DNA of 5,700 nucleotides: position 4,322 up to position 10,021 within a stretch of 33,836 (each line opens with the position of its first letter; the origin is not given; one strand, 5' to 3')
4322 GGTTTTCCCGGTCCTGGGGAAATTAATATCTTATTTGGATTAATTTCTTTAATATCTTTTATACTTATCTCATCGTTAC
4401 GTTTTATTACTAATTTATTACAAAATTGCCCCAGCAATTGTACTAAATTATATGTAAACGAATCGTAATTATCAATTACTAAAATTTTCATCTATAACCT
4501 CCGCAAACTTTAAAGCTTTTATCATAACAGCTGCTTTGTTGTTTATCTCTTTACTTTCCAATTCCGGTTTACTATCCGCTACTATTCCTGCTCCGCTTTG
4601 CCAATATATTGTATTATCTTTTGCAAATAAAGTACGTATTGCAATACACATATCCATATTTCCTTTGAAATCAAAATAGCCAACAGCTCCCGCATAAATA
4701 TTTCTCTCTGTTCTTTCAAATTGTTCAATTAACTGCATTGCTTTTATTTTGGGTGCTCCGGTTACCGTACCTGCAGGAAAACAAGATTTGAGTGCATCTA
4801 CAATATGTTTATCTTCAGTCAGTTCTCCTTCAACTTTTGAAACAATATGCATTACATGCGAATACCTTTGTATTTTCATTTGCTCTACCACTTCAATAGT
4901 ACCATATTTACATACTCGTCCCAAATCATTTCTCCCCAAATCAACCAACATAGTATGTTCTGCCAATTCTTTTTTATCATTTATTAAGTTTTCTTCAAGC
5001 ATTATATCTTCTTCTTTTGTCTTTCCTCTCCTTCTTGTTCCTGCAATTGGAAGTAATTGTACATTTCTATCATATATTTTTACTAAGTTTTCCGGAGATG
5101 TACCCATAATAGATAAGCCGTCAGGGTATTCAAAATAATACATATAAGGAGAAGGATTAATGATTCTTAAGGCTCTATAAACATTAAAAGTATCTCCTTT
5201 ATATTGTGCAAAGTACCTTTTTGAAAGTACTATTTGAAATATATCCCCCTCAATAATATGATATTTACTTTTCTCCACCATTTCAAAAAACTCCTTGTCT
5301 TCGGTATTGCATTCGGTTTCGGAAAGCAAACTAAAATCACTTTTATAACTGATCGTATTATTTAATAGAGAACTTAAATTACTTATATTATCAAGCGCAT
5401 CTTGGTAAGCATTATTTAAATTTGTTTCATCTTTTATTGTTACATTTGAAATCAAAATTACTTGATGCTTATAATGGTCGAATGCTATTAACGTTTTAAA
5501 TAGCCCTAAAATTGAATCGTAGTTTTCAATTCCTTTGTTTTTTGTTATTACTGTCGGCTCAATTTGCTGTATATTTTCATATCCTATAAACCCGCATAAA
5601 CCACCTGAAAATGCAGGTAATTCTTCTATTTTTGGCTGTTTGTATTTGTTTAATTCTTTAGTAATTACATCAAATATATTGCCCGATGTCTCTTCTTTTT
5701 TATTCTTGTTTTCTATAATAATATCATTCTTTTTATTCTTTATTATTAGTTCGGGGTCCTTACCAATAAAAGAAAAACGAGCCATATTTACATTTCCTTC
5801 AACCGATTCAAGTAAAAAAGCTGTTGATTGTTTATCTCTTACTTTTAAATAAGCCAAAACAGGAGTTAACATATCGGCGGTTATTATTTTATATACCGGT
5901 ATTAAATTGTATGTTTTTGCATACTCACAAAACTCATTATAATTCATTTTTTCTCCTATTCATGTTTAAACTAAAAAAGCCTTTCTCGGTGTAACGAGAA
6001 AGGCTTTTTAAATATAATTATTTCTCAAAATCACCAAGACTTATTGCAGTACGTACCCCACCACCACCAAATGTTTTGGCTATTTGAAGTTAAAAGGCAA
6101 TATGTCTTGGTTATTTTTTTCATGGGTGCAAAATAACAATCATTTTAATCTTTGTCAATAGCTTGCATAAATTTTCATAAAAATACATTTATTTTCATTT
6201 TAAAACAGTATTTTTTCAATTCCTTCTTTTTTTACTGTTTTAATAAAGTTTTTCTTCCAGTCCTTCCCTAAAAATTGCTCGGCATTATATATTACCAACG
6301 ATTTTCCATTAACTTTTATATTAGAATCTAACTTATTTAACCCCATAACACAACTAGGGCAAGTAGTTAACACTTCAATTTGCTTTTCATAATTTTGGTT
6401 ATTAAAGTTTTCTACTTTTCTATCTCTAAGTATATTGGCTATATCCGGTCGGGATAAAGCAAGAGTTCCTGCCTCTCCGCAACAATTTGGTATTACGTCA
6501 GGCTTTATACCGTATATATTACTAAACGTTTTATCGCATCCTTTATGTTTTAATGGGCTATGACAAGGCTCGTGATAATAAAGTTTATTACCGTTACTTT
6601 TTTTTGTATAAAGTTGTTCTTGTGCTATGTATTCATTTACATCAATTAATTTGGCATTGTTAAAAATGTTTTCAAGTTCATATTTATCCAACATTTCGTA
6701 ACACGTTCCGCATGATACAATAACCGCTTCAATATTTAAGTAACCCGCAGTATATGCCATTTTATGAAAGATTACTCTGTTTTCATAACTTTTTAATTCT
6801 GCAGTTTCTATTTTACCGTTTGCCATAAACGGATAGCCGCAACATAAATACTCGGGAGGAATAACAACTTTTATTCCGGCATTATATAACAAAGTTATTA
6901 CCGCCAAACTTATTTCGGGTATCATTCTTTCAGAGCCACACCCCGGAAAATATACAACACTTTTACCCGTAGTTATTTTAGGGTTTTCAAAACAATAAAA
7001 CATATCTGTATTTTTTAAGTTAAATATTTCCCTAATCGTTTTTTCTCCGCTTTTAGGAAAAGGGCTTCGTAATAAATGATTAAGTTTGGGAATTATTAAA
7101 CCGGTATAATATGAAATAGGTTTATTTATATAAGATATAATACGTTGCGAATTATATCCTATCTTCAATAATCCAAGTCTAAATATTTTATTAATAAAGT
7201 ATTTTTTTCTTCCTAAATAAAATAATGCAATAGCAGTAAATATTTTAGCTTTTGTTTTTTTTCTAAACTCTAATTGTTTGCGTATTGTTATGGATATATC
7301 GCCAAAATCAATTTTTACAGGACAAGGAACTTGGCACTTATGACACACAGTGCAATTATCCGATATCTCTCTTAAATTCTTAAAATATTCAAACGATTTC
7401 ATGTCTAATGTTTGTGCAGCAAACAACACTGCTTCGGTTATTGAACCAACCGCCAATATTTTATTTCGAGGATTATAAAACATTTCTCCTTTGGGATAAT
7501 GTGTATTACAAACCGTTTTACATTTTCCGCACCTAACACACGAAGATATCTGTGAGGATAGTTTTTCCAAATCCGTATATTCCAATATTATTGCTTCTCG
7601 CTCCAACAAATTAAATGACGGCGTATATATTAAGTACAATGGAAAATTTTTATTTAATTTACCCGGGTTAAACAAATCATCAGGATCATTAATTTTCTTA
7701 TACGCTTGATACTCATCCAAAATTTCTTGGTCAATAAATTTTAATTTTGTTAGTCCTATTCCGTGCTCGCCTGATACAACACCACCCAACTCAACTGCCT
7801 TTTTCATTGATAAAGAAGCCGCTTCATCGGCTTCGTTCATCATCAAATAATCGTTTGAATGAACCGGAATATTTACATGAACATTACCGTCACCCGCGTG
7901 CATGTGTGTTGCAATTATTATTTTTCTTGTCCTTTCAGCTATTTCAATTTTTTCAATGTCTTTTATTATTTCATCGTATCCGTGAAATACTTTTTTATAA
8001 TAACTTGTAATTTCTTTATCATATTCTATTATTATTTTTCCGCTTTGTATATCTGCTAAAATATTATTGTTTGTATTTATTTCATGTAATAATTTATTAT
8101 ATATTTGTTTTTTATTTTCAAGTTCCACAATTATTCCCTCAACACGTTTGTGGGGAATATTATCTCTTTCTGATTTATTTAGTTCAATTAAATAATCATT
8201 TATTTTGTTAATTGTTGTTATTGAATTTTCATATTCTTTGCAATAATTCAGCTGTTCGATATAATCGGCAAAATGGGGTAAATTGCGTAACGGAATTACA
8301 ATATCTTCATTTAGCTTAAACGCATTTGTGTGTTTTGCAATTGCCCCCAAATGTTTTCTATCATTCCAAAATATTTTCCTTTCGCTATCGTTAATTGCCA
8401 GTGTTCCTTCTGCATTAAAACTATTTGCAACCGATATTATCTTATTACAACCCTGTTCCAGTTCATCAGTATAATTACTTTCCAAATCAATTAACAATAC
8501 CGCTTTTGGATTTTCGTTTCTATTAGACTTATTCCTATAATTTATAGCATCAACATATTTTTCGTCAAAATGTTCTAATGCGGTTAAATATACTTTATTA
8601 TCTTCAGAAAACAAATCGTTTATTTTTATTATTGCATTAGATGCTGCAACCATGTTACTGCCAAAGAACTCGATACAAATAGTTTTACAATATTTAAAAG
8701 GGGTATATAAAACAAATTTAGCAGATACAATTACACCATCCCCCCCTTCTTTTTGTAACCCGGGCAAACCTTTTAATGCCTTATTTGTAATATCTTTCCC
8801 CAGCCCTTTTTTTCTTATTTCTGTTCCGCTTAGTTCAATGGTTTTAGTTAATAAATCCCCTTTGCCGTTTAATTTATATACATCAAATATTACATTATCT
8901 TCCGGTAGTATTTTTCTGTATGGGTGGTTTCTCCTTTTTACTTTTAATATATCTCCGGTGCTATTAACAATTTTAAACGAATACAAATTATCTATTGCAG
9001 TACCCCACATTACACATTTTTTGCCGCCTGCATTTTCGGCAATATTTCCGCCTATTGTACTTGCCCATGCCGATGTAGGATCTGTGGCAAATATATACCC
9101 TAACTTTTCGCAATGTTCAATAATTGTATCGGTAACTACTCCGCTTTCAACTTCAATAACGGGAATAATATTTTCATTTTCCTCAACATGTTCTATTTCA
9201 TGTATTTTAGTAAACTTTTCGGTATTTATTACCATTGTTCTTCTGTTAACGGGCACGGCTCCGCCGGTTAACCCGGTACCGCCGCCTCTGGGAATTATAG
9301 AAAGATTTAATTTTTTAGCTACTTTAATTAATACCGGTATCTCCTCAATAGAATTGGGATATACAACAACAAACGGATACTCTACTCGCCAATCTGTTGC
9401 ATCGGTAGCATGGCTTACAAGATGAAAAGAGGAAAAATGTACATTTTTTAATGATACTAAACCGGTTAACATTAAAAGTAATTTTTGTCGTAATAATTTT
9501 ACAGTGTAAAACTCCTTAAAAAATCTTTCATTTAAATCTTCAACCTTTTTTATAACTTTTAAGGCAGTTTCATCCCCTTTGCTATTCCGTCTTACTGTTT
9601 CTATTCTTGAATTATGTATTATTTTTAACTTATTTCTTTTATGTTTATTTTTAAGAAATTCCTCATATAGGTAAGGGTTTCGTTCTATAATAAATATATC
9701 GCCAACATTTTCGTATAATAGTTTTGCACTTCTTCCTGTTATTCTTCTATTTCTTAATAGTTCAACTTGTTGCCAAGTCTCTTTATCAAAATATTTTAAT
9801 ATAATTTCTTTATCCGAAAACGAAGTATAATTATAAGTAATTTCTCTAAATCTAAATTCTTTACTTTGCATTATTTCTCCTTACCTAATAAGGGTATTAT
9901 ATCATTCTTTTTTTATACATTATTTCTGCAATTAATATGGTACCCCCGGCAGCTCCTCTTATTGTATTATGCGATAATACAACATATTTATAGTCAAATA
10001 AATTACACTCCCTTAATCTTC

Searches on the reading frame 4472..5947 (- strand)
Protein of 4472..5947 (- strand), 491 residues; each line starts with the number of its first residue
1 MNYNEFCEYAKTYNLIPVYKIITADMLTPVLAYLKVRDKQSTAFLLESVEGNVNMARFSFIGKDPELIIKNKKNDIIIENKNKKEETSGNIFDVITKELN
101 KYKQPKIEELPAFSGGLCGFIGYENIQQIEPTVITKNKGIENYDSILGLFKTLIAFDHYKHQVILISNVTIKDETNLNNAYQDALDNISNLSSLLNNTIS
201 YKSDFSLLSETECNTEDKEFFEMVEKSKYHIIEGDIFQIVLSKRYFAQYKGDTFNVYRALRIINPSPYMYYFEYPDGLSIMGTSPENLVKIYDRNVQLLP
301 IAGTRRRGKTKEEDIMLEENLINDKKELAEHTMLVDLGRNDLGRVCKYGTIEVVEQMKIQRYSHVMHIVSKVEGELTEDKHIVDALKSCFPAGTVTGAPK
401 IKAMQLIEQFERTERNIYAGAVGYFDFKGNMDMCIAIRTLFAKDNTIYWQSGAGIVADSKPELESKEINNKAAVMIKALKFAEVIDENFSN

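Call 32: search_protein_families(library=ncbifam, proteins=[window:4472-5947:-], max_evalue=1e-10)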
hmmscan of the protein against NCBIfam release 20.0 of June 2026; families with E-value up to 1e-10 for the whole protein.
window:4472-5947:- (491 aa): 26 families (the best 25 are shown)
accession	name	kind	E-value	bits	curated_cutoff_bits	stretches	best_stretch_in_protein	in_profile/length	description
TIGR00564.1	trpE_most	equivalog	3.8e-159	530.6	517.7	1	24-479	1-454/455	anthranilate synthase component I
NF010086.0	PRK13571.1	equivalog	1.9e-146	488.6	693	1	3-487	11-505/510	anthranilate synthase component I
TIGR01820.1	TrpE-arch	equivalog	6e-134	447.7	512.05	1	29-479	1-448/449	anthranilate synthase component I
NF010079.0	PRK13564.1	equivalog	1.5e-106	357.3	471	1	72-484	106-516/521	anthranilate synthase component 1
NF010087.0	PRK13572.1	equivalog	7.8e-106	354.3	580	1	23-481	5-433/435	anthranilate synthase component I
NF004610.0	PRK05940.1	equivalog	3.6e-100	335.9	568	1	38-482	29-462/467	anthranilate synthase component I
TIGR01824.1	PabB-clade2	equivalog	1.8e-95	320.2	408.55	1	115-474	1-354/355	aminodeoxychorismate synthase, component I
NF006563.0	PRK09070.1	equivalog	5.8e-95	318.5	514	1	29-480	11-445/447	aminodeoxychorismate synthase component I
NF010089.0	PRK13574.1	equivalog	1.5e-93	314.1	527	1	33-481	16-416/421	anthranilate synthase component I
TIGR00565.1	trpE_proteo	equivalog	4.7e-92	309.5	494.65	1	58-481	76-495/498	anthranilate synthase component I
NF010082.0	PRK13567.1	equivalog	1.7e-85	287.5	576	1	18-475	4-463/468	anthranilate synthase component I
TIGR00553.1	pabB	equivalog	6.1e-79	265.5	328.4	1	174-474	29-328/329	aminodeoxychorismate synthase component I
NF010081.0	PRK13566.1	equivalog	2.7e-74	250.7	645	1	44-483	95-511/729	anthranilate synthase component I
NF012009.0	PRK15465.1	equivalog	3.6e-74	249.9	622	1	38-479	26-451/453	aminodeoxychorismate synthase component 1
TIGR01815.1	TrpE-clade3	equivalog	6.5e-68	229.4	739.15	1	88-487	123-503/717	anthranilate synthase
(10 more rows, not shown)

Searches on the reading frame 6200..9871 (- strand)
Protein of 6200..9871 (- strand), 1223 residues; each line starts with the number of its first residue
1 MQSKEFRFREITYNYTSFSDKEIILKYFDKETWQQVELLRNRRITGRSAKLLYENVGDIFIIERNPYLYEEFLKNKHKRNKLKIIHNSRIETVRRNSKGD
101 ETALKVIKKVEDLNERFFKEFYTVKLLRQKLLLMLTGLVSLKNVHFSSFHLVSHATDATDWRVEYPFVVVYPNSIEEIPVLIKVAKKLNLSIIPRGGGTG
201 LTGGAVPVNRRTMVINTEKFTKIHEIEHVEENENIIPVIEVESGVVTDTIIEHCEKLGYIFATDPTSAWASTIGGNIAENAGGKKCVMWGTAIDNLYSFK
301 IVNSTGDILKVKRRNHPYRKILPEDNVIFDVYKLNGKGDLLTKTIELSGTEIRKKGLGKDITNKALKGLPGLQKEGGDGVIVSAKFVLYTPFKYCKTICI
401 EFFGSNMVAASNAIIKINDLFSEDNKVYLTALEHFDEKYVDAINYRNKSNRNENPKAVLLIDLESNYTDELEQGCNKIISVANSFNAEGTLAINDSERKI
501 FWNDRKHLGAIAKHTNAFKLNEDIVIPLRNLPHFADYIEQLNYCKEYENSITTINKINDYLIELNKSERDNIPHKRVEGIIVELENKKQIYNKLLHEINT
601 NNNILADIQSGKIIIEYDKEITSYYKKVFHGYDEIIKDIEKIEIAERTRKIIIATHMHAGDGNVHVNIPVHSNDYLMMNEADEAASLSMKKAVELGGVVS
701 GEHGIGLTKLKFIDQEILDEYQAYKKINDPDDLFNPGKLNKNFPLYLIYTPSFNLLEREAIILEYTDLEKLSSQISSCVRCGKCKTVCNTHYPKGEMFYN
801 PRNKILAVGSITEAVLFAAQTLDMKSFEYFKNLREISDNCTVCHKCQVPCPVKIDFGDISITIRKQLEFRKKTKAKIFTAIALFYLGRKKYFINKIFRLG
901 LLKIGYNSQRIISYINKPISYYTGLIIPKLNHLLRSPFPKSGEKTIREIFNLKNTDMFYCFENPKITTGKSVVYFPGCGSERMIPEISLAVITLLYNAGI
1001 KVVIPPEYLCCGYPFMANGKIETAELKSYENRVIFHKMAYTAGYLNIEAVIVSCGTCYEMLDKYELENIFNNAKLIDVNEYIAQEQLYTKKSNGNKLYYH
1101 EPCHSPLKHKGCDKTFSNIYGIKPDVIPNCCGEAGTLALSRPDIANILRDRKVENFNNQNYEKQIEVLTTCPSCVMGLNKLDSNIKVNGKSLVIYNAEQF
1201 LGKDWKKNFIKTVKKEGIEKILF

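Call 32: search_protein_families(library=ncbifam, proteins=[window:6200-9871:-], max_evalue=1e-10)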
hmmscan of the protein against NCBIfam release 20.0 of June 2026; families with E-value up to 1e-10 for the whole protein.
window:6200-9871:- (1223 aa): 8 families
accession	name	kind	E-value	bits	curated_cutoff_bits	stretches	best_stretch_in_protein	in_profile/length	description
TIGR00387.1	glcD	equivalog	1.3e-61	208.7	567.9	2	169-314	1-139/413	glycolate oxidase subunit GlcD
NF008408.0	PRK11230.1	equivalog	2e-42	145.3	897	2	143-310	33-193/499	glycolate oxidase subunit GlcD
NF045670.1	quin_L_LdhH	equivalog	2e-31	109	800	1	772-1188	300-699/706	L-lactate dehydrogenase (quinone) large subunit LdhH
NF008369.0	PRK11168.1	equivalog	6.7e-27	94.4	278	1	838-1178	58-380/401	anaerobic glycerol-3-phosphate dehydrogenase subunit C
NF004898.0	PRK06259.1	equivalog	1.9e-25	89.5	385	1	963-1183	255-469/488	fumarate reductase (CoM/CoB) subunit TfrB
NF049975.1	2HglutDHaseYdiJ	equivalog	6.9e-22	77.1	1350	1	152-326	39-208/1018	D-2-hydroxyglutarate dehydrogenase YdiJ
NF008434.0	PRK11274.1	equivalog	9.7e-19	67.6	333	1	962-1178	160-388/409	glycolate oxidase subunit GlcF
TIGR03379.1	glycerol3P_GlpC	equivalog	3.5e-11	42.5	279.9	0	969-1177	161-376/397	anaerobic glycerol-3-phosphate dehydrogenase subunit GlpC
